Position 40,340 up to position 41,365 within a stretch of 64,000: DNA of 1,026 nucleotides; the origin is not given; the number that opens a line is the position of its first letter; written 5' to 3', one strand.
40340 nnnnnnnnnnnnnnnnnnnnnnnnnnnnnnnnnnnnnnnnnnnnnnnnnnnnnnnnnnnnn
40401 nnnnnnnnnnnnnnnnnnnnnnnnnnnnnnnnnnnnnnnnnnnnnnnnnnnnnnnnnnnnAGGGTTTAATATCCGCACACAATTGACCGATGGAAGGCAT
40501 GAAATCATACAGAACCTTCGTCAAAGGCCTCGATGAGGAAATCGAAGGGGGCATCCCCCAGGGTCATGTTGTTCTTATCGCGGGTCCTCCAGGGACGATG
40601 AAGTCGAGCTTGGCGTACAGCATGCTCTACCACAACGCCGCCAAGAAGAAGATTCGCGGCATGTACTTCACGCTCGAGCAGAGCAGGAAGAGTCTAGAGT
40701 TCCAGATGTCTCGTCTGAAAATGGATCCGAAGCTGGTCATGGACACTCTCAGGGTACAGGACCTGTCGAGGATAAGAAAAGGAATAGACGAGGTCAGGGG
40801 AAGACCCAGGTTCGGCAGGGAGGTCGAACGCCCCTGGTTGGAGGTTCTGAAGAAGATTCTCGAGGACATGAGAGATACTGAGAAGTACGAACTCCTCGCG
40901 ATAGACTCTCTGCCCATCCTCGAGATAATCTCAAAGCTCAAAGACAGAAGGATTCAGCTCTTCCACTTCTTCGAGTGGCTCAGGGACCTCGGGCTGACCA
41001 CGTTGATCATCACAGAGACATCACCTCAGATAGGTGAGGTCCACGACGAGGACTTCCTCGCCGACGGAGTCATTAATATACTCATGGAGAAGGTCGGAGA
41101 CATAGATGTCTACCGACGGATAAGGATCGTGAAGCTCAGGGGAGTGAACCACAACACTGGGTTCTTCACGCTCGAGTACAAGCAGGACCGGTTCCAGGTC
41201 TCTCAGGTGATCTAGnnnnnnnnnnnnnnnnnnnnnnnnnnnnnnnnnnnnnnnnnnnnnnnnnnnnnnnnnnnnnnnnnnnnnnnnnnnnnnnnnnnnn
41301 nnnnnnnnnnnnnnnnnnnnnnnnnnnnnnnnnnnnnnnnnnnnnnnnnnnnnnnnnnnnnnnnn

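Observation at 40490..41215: KaiC-like ATPase with the P-loop glycine replaced by methionine (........): likely pseudo-ATPase or altered nucleotide handling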

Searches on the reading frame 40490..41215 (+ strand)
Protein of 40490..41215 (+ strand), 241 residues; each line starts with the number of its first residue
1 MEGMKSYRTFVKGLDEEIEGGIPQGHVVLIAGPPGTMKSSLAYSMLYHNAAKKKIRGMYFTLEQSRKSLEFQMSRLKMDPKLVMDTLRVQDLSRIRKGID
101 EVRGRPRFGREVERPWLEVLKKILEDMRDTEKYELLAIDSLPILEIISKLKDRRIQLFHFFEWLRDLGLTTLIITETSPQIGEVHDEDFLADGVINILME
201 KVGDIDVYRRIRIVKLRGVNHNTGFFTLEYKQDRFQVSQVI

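Call 3: search_protein_families(library=pfam, proteins=[window:40490-41215:+], max_evalue=0.01)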
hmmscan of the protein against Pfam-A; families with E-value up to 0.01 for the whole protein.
window:40490-41215:+ (241 aa): 3 families
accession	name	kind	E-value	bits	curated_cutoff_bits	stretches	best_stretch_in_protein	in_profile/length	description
PF06745.19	ATPase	-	7.3e-35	120.8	26.6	1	8-231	2-220/231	KaiC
PF03796.21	DnaB_C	-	1.9e-07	31.2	27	1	11-154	6-151/255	DnaB-like helicase C terminal domain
PF13481.12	AAA_25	-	7.3e-06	26.2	27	1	18-141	26-152/195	AAA domain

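Call 4: search_protein_families(library=ncbifam, proteins=[window:40490-41215:+], max_evalue=0.01)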
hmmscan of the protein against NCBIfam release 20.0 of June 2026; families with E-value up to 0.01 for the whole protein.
window:40490-41215:+ (241 aa): 15 families
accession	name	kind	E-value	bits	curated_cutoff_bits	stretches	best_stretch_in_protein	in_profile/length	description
NF006799.0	PRK09302.1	equivalog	2.4e-25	89.1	408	1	4-227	10-228/515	circadian clock protein KaiC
TIGR03880.1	KaiC_arch_3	hypoth_equivalog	9.5e-19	67.8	249.45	2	11-85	2-75/224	KaiC domain-containing protein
TIGR03877.1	thermo_KaiC_1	hypoth_equivalog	1.8e-16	60.3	307.25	1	5-224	2-219/238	KaiC domain-containing protein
TIGR03881.1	KaiC_arch_4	hypoth_equivalog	7.3e-15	55.3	247.8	1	8-233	4-223/231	KaiC domain-containing protein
NF004723.0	PRK06067.1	subfamily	1.1e-12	48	194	1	12-224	21-220/243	flagellar accessory protein FlaH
NF052589.1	ArlH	equivalog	7.6e-12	45.4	215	1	14-223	9-207/229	archaellum protein ArlH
TIGR02655.1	circ_KaiC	equivalog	8.6e-12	44.4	546.25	1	8-232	4-223/484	circadian clock protein KaiC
NF004629.0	PRK05973.1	equivalog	3.3e-07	29.6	156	1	16-90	55-128/237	DNA helicase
TIGR00416.1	sms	equivalog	5e-07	28.8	403.05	1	7-102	76-169/454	DNA repair protein RadA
TIGR00665.1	DnaB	equivalog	9.2e-06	24.7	385.25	1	8-154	179-328/435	replicative DNA helicase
NF005852.0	PRK07773.1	equivalog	0.00022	19.6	780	1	12-89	205-279/886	replicative DNA helicase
NF006306.0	PRK08506.1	equivalog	0.0013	17.4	596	1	12-157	180-327/472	replicative DNA helicase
NF038214.1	IS21_help_AAA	equivalog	0.0043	16.8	200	0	24-75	89-139/232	IS21-like element helper ATPase IstB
NF006320.0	PRK08533.1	equivalog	0.0045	16.6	215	0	14-48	13-47/230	flagellar accessory protein FlaH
TIGR03600.1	phage_DnaB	exception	0.0087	15.1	498.65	1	11-70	181-239/421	phage replicative helicase, DnaB family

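Call 5: search_solved_structures(query=window:40490-41215:+, max_evalue=1, show_alignments=3)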
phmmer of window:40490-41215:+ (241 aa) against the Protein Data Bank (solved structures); distinct sequences matched with E-value up to 1: 62 (the best 60 are shown).
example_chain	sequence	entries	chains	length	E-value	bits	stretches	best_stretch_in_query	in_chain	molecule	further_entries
8zn5_B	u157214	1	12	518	3.4e-21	79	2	8-227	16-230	KaiC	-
8db3_A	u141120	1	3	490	2.3e-16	63.2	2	8-237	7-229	Circadian clock protein KaiC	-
5jwq_A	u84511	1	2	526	6.6e-16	61.7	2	5-227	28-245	Circadian clock protein kinase KaiC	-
7dy1_A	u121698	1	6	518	7e-16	61.6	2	5-227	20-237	Circadian clock protein kinase KaiC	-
4o0m_A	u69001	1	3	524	7.2e-16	61.6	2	5-227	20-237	Circadian clock protein kinase KaiC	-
8jon_A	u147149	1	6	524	1.1e-15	60.9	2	6-227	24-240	Circadian clock oscillator protein KaiC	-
8zn6_F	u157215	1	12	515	1.6e-15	60.5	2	7-226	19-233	KaiC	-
8dba_A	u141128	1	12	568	2.4e-15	59.9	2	8-237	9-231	Circadian clock protein KaiC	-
2zts_A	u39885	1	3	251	2.6e-15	59.7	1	7-228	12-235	Putative uncharacterized protein PH0186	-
8fwi_A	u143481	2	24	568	3.2e-15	59.5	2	8-237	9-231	Circadian clock protein KaiC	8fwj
7x1y_A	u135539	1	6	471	4.2e-15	59.1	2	6-227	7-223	Circadian clock oscillator protein KaiC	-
4ijm_A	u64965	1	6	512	4.3e-15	59.1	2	6-227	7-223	Circadian clock protein kinase KaiC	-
7x1z_A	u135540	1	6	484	4.8e-15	58.9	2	6-227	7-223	Circadian clock oscillator protein KaiC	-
3k09_A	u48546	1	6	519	5e-15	58.8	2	5-227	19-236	Circadian clock protein kinase kaiC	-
3k0c_A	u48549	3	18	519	5.3e-15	58.7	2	5-227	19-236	Circadian clock protein kinase KaiC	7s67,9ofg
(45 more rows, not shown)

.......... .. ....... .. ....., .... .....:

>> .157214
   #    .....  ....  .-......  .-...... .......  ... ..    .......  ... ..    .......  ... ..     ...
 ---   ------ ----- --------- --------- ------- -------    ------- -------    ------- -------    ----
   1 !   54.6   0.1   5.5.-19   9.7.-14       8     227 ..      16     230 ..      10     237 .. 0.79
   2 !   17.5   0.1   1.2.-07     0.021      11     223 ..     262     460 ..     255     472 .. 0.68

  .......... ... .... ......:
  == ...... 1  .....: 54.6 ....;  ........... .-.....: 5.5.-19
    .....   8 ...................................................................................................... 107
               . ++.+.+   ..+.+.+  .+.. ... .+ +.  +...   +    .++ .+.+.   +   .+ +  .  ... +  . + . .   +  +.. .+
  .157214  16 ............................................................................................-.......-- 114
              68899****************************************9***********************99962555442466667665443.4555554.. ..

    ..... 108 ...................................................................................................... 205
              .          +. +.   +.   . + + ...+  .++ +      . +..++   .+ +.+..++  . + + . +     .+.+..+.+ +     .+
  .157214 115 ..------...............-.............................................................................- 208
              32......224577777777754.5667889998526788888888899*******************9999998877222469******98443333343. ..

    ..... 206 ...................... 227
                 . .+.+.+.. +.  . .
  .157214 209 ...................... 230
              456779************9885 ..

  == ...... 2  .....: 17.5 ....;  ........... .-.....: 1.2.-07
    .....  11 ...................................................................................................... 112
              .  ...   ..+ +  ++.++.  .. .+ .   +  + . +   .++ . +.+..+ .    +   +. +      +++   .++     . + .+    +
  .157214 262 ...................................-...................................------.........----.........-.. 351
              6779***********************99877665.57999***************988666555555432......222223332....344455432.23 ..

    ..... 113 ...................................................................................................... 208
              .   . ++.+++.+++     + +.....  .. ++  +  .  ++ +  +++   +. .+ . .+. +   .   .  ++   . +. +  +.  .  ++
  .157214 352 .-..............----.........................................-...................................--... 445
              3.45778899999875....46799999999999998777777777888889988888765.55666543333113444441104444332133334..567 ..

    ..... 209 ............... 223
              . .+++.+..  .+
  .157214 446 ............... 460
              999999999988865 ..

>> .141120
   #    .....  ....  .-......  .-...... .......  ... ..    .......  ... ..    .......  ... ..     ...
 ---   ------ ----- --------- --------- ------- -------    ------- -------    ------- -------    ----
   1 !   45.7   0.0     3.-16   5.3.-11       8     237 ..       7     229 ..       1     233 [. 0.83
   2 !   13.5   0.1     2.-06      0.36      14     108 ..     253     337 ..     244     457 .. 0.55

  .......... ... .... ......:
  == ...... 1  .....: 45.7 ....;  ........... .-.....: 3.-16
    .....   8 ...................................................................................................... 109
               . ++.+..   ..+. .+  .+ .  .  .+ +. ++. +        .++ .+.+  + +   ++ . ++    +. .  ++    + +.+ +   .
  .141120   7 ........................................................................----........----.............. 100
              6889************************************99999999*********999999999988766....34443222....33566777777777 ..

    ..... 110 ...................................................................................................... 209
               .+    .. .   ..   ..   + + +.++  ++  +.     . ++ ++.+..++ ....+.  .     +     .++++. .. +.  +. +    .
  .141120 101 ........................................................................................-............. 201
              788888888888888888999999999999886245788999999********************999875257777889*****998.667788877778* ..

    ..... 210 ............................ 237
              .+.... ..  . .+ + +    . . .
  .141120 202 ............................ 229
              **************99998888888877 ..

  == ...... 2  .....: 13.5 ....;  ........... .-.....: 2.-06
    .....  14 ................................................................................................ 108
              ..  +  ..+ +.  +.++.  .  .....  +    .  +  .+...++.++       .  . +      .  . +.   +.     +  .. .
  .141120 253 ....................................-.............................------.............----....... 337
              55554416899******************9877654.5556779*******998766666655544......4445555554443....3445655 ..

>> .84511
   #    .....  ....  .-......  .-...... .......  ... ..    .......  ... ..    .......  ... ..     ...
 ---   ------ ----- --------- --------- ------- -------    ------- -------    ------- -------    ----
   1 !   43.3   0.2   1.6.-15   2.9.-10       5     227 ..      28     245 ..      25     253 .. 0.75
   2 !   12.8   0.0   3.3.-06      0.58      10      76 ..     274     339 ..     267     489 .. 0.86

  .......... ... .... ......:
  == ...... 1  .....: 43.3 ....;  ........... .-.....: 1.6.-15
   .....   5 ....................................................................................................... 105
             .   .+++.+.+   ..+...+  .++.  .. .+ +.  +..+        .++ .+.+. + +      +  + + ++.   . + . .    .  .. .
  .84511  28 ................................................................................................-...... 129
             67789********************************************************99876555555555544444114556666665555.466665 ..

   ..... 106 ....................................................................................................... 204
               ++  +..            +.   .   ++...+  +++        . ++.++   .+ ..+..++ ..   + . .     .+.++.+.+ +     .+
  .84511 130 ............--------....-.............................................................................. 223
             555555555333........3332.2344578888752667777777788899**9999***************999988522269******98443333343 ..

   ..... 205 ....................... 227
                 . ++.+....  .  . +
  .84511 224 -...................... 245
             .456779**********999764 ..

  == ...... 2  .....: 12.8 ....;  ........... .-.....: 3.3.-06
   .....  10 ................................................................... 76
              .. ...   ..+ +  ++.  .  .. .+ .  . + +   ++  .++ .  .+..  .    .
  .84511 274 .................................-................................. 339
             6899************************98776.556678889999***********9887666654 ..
